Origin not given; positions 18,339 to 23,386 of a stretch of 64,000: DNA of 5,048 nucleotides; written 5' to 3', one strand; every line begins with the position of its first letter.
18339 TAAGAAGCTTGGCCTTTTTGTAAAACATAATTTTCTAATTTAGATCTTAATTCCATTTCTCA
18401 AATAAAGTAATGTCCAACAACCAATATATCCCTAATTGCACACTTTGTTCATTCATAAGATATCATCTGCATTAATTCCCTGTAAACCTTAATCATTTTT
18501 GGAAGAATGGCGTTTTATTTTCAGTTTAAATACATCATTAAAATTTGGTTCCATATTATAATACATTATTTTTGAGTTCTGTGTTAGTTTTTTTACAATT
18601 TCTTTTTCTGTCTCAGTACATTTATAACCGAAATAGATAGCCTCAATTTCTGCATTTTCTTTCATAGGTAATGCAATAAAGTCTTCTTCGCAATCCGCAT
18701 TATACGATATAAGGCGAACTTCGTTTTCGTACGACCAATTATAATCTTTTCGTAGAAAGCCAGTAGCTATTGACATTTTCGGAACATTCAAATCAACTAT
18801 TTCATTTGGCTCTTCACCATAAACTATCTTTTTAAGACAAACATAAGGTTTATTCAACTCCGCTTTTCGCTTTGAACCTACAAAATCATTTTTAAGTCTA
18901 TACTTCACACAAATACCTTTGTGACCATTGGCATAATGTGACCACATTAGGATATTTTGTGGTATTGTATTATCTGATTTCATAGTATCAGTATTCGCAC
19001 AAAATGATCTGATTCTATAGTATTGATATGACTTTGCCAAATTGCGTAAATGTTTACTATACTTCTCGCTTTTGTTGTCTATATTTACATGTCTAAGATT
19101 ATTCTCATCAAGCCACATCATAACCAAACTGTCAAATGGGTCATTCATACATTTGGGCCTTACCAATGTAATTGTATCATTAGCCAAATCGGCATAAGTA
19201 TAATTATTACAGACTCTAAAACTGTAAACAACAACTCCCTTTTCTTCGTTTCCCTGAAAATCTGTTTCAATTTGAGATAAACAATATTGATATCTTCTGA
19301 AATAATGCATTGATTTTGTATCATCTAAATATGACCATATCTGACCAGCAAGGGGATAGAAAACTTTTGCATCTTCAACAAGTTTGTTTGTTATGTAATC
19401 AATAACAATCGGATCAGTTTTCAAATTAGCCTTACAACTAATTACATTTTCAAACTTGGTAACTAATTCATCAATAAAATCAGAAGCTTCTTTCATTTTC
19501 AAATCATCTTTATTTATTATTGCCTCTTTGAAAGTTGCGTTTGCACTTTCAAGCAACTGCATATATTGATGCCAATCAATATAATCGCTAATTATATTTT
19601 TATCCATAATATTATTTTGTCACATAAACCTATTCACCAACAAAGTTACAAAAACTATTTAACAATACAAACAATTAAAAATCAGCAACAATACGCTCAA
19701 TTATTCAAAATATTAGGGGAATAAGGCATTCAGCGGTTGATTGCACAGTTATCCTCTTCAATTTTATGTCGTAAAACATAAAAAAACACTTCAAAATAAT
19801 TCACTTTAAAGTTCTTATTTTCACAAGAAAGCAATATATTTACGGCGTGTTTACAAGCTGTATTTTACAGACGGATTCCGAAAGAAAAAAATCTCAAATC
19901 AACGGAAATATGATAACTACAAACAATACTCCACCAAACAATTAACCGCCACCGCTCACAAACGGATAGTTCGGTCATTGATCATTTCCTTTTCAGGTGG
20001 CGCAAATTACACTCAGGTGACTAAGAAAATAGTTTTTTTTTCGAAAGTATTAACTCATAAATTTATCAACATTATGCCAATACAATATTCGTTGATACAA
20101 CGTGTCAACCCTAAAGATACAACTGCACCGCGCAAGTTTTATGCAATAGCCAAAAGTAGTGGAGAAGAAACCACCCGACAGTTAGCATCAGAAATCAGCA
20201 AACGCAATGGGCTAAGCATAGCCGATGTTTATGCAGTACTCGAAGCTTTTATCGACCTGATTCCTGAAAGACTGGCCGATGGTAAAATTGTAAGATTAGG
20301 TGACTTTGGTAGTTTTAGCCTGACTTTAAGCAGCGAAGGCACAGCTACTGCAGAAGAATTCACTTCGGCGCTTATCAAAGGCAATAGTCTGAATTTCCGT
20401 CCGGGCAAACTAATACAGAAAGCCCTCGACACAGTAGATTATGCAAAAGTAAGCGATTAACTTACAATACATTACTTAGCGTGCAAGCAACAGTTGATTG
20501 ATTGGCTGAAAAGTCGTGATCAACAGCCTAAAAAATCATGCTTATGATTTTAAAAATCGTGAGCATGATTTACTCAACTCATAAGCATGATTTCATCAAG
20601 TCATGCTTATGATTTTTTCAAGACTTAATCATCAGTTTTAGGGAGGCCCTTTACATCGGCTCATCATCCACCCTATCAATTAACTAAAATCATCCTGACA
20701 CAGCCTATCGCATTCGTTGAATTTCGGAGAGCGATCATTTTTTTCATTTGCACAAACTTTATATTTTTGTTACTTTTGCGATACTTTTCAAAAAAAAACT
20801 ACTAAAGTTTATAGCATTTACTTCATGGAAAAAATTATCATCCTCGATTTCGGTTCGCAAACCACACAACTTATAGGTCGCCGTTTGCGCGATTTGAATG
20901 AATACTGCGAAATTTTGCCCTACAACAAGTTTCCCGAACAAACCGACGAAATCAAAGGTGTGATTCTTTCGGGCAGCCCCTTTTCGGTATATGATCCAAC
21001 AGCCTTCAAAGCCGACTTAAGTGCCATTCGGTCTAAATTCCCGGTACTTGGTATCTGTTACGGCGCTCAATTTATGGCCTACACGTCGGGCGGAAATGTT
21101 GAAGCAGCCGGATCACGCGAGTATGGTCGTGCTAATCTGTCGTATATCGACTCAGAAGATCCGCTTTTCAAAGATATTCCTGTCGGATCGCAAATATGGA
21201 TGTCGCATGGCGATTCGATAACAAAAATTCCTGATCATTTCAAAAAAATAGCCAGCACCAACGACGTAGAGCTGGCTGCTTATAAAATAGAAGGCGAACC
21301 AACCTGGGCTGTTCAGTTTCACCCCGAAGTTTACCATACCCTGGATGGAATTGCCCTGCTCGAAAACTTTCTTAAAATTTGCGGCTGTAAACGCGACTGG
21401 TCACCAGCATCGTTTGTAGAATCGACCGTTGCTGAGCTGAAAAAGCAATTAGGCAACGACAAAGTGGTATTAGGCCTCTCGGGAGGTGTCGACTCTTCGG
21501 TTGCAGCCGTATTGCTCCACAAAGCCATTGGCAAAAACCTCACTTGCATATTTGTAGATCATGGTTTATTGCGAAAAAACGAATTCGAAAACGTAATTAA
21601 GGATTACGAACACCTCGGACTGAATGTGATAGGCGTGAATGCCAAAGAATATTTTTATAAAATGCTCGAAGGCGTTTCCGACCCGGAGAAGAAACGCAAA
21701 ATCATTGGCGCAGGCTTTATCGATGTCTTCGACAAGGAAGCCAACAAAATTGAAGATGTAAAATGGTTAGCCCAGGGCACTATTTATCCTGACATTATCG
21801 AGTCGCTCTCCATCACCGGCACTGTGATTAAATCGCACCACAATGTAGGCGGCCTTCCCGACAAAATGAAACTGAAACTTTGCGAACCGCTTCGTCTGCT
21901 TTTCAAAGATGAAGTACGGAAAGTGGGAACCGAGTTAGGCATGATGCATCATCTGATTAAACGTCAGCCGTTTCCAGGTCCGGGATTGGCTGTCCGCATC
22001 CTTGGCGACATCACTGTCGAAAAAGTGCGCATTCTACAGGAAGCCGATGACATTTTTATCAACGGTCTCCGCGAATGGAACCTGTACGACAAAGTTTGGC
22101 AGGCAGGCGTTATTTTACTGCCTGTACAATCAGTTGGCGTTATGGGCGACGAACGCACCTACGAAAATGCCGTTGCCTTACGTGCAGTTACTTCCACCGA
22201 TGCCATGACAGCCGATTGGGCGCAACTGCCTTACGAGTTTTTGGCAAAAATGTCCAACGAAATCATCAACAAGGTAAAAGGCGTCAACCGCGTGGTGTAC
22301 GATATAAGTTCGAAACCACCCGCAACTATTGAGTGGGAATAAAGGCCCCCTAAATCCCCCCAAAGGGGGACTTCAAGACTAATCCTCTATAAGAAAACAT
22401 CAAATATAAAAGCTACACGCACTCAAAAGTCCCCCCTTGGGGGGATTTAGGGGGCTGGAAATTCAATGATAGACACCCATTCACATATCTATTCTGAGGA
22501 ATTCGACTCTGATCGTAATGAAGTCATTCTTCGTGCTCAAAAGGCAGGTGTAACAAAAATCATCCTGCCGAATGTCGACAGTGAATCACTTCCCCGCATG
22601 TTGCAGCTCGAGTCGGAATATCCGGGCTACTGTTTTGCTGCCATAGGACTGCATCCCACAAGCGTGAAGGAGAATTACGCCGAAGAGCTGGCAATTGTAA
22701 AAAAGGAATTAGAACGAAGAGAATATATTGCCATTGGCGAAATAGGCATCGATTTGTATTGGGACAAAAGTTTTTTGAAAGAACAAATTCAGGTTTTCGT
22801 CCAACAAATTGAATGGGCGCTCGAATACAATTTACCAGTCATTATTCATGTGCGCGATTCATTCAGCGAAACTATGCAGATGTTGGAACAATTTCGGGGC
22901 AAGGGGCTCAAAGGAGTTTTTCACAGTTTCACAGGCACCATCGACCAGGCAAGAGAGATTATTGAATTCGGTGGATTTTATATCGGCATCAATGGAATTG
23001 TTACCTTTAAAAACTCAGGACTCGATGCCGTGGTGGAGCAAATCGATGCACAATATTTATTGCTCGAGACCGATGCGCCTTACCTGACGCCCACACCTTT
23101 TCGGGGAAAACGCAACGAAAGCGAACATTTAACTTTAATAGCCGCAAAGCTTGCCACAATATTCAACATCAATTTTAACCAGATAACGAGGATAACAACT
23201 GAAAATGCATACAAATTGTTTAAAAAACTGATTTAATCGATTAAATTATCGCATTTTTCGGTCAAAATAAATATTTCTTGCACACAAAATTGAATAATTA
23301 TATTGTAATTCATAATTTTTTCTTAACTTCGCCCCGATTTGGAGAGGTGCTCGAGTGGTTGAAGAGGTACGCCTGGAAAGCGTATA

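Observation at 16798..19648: DUF2971 + DUF4041/T5orf172 two-gene module: candidate uncharacterised defence system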

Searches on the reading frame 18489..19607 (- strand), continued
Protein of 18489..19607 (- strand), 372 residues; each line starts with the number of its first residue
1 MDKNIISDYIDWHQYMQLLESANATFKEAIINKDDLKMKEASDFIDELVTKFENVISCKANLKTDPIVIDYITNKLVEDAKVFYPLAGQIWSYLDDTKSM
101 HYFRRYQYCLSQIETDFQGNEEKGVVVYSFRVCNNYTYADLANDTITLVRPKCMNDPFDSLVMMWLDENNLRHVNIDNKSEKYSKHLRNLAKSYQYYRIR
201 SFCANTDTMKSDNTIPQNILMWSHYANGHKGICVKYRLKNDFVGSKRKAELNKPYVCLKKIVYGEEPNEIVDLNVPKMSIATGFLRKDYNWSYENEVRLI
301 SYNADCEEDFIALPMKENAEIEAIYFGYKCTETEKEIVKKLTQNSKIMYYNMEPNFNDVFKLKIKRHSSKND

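Call 80: search_protein_families(library=pfam, alignment_id=A1, max_evalue=5)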
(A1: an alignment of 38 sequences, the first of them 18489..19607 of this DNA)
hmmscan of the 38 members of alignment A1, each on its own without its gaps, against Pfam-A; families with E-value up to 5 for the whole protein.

A. member 1, window:18489-19607:- (372 aa): 1 family
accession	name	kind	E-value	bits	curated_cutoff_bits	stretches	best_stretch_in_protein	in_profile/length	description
PF11185.13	DUF2971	-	1.6e-08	36.2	22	1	221-299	1-89/89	Protein of unknown function (DUF2971)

B. families by the number of members that match (of 38 scanned): 25 families
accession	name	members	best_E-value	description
PF11185.13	DUF2971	38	1e-11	Protein of unknown function (DUF2971)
PF13181.12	TPR_8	10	1.4e-07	Tetratricopeptide repeat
PF07719.23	TPR_2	9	7.1e-05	Tetratricopeptide repeat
PF00515.34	TPR_1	7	1.3e-05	Tetratricopeptide repeat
PF13424.12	TPR_12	4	0.0011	Tetratricopeptide repeat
PF10077.14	DUF2314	4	0.0044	Uncharacterized protein conserved in bacteria (DUF2314)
PF25560.1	DUF7932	1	0.0077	Domain of unknown function (DUF7932)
PF18038.7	FERM_N_2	1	0.016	FERM N-terminal domain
PF06739.17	SBBP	1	0.017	Beta-propeller repeat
PF23634.1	PH_CERLI1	1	0.034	CERLI1-like PH domain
PF17599.7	DUF5495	1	0.044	Family of unknown function (DUF5495)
PF13431.12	TPR_17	1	0.046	Tetratricopeptide repeat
PF00447.23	HSF_DNA-bind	1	0.071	HSF-type DNA-binding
PF05817.20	Ribophorin_II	1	0.072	Ribophorin II N-terminal domain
PF20512.3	PMI_typeI_hel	1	0.076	Phosphomannose isomerase type I, helical insertion domain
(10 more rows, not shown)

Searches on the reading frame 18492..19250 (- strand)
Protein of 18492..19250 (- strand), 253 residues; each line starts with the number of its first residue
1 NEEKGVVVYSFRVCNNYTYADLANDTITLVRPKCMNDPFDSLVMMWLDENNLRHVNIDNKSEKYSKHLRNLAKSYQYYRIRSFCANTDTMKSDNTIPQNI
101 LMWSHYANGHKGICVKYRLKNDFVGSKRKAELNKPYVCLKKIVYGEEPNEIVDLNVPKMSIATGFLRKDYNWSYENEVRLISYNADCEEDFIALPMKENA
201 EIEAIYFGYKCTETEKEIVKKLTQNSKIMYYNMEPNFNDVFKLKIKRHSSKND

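Call 62: predict_structure(alignment_id=A3)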
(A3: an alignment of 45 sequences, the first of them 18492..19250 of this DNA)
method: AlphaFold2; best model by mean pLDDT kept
length: 253 residues; sequences in the alignment: 45
mean_pLDDT: 88.6   pTM: 0.87
mean pLDDT of the five models: 88.6, 88.6, 88.0, 87.1, 86.4
residues with pLDDT >= 90: 157; 70-90: 69; 50-70: 24; < 50: 3
segments of 3 or more residues with pLDDT < 50: none
pLDDT, mean of each block of 10 residues (from residue 1): 82 97 96 88 86 69 71 88 96 97 94 97 70 76 91 86 91 94 91 92 97 97 93 96 91 48
secondary structure, 60 per line:
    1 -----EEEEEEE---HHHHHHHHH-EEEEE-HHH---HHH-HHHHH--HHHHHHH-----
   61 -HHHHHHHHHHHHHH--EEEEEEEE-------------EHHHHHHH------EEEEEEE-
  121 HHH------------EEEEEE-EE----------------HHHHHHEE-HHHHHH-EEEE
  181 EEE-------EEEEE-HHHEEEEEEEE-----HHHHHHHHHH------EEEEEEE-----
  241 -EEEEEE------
elements in order: E6-12 H16-24 E26-30 H42-46 H49-55 H62-75 E78-85 H100-106 E113-119 E136-141 H161-166 H170-175 E177-183 E191-195 E200-207 H213-222 E229-235 E242-247

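Call 65: fold_search(model_id=the predicted structure, library=pdb)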
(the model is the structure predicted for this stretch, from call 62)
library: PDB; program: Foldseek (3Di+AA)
matches with E <= 10: 176; with E <= 0.001: 0
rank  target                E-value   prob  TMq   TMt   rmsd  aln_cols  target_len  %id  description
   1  7x2a_A                3.0e-01  0.02  0.12  0.05  21.1       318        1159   10  MERS-CoV spike complex with S41 neutralizing antibody Fab Class1 (1u2d RBD with 1Fab) (released 2022-11-09)
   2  7x28_G                3.4e-01  0.01  0.12  0.04  21.8       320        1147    9  MERS-CoV spike complex with S41 neutralizing antibody Fab Class3 (2u1d RBD with 2Fab) (released 2023-01-18)
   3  8htc_A                4.6e-01  0.06  0.19  0.21  19.5       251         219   10  Crystal structure of a SeMet-labeled effector from Chromobacterium violaceum in complex with Ubiquitin (released 2023-11-22)
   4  8iss_C                6.6e-01  0.28  0.18  0.17   9.0        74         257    9  Cryo-EM structure of wild-type human tRNA Splicing Endonuclease Complex bound to pre-tRNA-ARG at 3.19 A resolution (released 2023-10-18)
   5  8hmz_B                9.0e-01  0.21  0.17  0.17   9.0        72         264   10  Cryo-EM structure of the human post-catalytic TSEN/pre-tRNA complex (released 2023-04-19)
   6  9jvt_v                9.6e-01  0.23  0.12  0.07   5.4        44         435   23  Structure of the C-terminal 4 domains (V4-V6-HP) villin bound to an actin (released 2025-10-15)
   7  7zrz_AP1              9.6e-01  0.15  0.16  0.21   9.0        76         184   10  Structure of the human tRNA splicing endonuclease defines substrate recognition (released 2023-05-17)
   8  9jus_v                1.0e+00  0.12  0.13  0.05   8.2       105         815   11  Structure of villin bound to an actin trimer (released 2025-10-08)
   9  1gme_A                1.0e+00  0.01  0.08  0.11  18.2       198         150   10  Crystal structure and assembly of an eukaryotic small heat shock protein (released 2001-11-29)
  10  6zon_F                1.2e+00  0.15  0.16  0.15   5.7        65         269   14  SARS-CoV-2 Nsp1 bound to a human 43S preinitiation ribosome complex - state 1 (released 2020-07-29)
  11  7v6n_C                1.3e+00  0.01  0.11  0.04  15.4       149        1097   11  MERS S ectodomain trimer in complex with neutralizing antibody 111 state1 (released 2022-09-14)
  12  8hmy_B                1.4e+00  0.14  0.17  0.16   9.1        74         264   11  Cryo-EM structure of the human pre-catalytic TSEN/pre-tRNA complex (released 2023-04-19)
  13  3ip4_B                1.4e+00  0.01  0.10  0.06  16.4       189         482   10  The high resolution structure of GatCAB (released 2009-11-24)
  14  6jeh_B                1.8e+00  0.05  0.10  0.05   6.7        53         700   13  Crystal structure of calcium free human gelsolin amyloid mutant D187Y (released 2019-06-12)
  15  2iop_A                1.9e+00  0.04  0.12  0.06  13.5        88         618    9  Crystal Structure of Full-length HtpG, the Escherichia coli Hsp90, Bound to ADP (released 2006-11-21)
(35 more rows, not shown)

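Call 66: search_solved_structures(query=A3, max_evalue=10)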
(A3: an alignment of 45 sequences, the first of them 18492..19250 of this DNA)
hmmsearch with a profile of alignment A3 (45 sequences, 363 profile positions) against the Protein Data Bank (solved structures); distinct sequences matched with E-value up to 10: 6.
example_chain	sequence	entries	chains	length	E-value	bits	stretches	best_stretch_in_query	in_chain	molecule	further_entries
5wrv_B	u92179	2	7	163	0.03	16.9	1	18-113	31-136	Signal recognition particle subunit SRP72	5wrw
5m72_A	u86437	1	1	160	0.034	16.7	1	19-113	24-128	Signal recognition particle subunit SRP72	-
6af0_A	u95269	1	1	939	0.34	13.4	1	29-110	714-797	Ctr9 protein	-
4yvq_C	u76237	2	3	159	0.78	12.2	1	22-112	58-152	Protein FLUORESCENT IN BLUE LIGHT, chloroplastic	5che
4yvo_A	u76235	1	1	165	0.96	11.9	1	27-112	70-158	Protein FLUORESCENT IN BLUE LIGHT, chloroplastic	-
5fzq_A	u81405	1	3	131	2.8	10.4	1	11-68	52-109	DESIGNED TPR PROTEIN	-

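Call 79: fold_search(model_id=the predicted structure, library=viral)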
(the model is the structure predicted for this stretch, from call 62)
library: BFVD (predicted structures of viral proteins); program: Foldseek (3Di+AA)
matches with E <= 10: 103; with E <= 0.001: 0
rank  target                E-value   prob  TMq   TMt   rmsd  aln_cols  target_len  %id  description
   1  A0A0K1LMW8            2.2e-01  0.04  0.13  0.09  23.2       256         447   10  Nucleic acid-binding protein [Caulobacter phage Sansa]
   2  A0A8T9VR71            4.0e-01  0.01  0.08  0.09  21.4       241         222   11  (no name in the UniProt tables at hand)
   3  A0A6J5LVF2            5.5e-01  0.20  0.32  0.29  12.6       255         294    8  Uncharacterized protein [uncultured Caudovirales phage]
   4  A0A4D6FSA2            6.6e-01  0.03  0.12  0.15  21.1       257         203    7  (no name in the UniProt tables at hand)
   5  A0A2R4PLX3            6.6e-01  0.03  0.14  0.09  16.1       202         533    8  (no name in the UniProt tables at hand)
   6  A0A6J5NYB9            7.9e-01  0.23  0.14  0.26   3.5        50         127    8  Uncharacterized protein [uncultured Caudovirales phage]
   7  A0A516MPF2            1.2e+00  0.02  0.12  0.11  14.4       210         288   11  (no name in the UniProt tables at hand)
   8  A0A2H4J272            1.3e+00  0.01  0.08  0.12  18.7       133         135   14  Uncharacterized protein [uncultured Caudovirales phage]
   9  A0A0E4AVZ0            1.5e+00  0.04  0.15  0.22  11.0       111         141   12  Protein p17 [Avian orthoreovirus]
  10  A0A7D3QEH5            1.7e+00  0.01  0.09  0.13  17.1        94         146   11  E1 structural glycoprotein (Fragment) [Chikungunya virus]
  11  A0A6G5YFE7            1.8e+00  0.02  0.15  0.18  15.9       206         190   10  (no name in the UniProt tables at hand)
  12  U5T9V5                1.9e+00  0.01  0.12  0.12  19.2       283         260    8  CPXV217 protein [Cowpox virus]
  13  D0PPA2                2.0e+00  0.01  0.10  0.07  13.5       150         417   10  dUTPase-related protein [Wood mouse herpesvirus]
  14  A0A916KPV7            2.3e+00  0.01  0.13  0.14  18.1       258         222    8  Uncharacterized protein [Choristoneura biennis entomopoxvirus]
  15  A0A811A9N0            2.3e+00  0.01  0.18  0.12  18.5       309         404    6  (no name in the UniProt tables at hand)
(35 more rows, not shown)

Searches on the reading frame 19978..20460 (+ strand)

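Call 3: search_protein_families(library=pfam, proteins=[window:19978-20460:+], max_evalue=0.01)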
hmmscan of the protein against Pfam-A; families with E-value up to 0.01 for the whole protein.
window:19978-20460:+ (160 aa): 5 families
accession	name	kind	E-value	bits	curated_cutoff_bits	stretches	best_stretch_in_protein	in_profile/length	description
PF18291.6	HU-HIG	-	2.9e-31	108.6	26.2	1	33-153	1-121/125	HU domain fused to wHTH, Ig, or Glycine-rich motif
PF00216.26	Bac_DNA_binding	-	3.3e-10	40.5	22.4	1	66-149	3-88/90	Bacterial DNA-binding protein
PF14908.11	HU-CCDC81_euk_1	-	0.00067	20.1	26.1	1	72-116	11-56/89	CCDC81 eukaryotic HU domain 1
PF18175.6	HU-CCDC81_bac_2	-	0.0013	19.1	35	1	69-116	3-50/70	CCDC81-like prokaryotic HU domain 2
PF05379.17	Peptidase_C23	-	0.0095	16.5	25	0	62-117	25-79/88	Carlavirus endopeptidase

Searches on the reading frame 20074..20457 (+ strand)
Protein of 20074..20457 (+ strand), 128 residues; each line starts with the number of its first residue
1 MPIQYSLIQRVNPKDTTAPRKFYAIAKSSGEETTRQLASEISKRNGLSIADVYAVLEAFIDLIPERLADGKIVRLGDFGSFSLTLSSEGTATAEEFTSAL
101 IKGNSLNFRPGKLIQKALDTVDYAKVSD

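Call 69: find_encoding_contigs(protein=window:20074-20457:+, flank=10000, max_places=10)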
Protein seq(128 aa) (128 aa): 4 contigs read that carry it; 4 places shown.
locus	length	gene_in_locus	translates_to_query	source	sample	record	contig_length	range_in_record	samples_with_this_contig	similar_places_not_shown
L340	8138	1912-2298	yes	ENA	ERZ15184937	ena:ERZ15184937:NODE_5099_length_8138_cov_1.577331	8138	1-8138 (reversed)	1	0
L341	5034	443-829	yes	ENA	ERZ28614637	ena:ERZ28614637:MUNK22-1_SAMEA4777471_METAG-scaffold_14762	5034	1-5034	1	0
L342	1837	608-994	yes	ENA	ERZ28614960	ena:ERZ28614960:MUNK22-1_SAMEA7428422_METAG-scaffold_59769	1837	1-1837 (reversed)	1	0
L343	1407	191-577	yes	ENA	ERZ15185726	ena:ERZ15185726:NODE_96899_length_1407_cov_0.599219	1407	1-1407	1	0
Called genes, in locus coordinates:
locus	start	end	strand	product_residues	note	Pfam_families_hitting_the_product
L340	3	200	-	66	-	?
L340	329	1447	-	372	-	PF11185:DUF2971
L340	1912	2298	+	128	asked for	PF18291:HU-HIG, PF00216:Bac_DNA_binding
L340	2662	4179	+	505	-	PF00117:GATase, PF07722:Peptidase_C26, PF02540:NAD_synthase, PF03054:tRNA_Me_trans (faint), PF00958:GMP_synt_C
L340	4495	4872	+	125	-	PF05635:23S_rRNA_IVP, PF22296:bAvd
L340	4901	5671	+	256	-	PF01026:TatD_DNase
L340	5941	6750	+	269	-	PF01618:MotA_ExbB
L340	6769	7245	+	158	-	-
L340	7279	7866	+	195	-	PF02472:ExbD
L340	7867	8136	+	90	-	?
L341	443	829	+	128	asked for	PF18291:HU-HIG, PF00216:Bac_DNA_binding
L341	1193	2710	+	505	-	PF00117:GATase, PF07722:Peptidase_C26, PF02540:NAD_synthase, PF03054:tRNA_Me_trans (faint), PF00958:GMP_synt_C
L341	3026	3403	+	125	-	PF05635:23S_rRNA_IVP, PF22296:bAvd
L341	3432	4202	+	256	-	PF01026:TatD_DNase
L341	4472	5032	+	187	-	?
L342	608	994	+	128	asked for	PF18291:HU-HIG, PF00216:Bac_DNA_binding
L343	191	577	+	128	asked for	PF18291:HU-HIG, PF00216:Bac_DNA_binding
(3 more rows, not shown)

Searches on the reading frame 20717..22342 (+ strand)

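Call 70: search_protein_families(library=pfam, proteins=[window:20717-22342:+], max_evalue=0.001)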
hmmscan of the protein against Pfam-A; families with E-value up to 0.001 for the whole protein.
window:20717-22342:+ (541 aa): 7 families
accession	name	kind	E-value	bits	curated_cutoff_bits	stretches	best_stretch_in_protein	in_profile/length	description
PF00958.27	GMP_synt_C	-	6e-43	145.3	27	1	451-540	3-92/92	GMP synthase C terminal domain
PF00117.34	GATase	-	1.1e-36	126.7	22.8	1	42-220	2-188/190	Glutamine amidotransferase class-I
PF02540.23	NAD_synthase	-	5.5e-11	42.5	21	1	242-322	13-94/242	NAD synthase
PF07722.19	Peptidase_C26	-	1.1e-08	35.5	20.5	1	102-204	100-219/219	Peptidase C26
PF03054.22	tRNA_Me_trans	-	2.1e-05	24.7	20.6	1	249-281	2-33/202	tRNA methyl transferase HUP domain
PF00764.25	Arginosuc_synth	-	0.0004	20.9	27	1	249-314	1-66/162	Arginosuccinate synthase N-terminal HUP domain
PF06508.19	QueC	-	0.00082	19.4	22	0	249-305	1-56/210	Queuosine biosynthesis protein QueC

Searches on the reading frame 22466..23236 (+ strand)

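Call 70: search_protein_families(library=pfam, proteins=[window:22466-23236:+], max_evalue=0.001)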
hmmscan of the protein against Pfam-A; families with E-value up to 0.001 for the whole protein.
window:22466-23236:+ (256 aa): 1 family
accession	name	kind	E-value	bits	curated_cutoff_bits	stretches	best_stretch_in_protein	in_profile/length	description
PF01026.27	TatD_DNase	-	9.9e-76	254.9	27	1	2-253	1-253/253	TatD related DNase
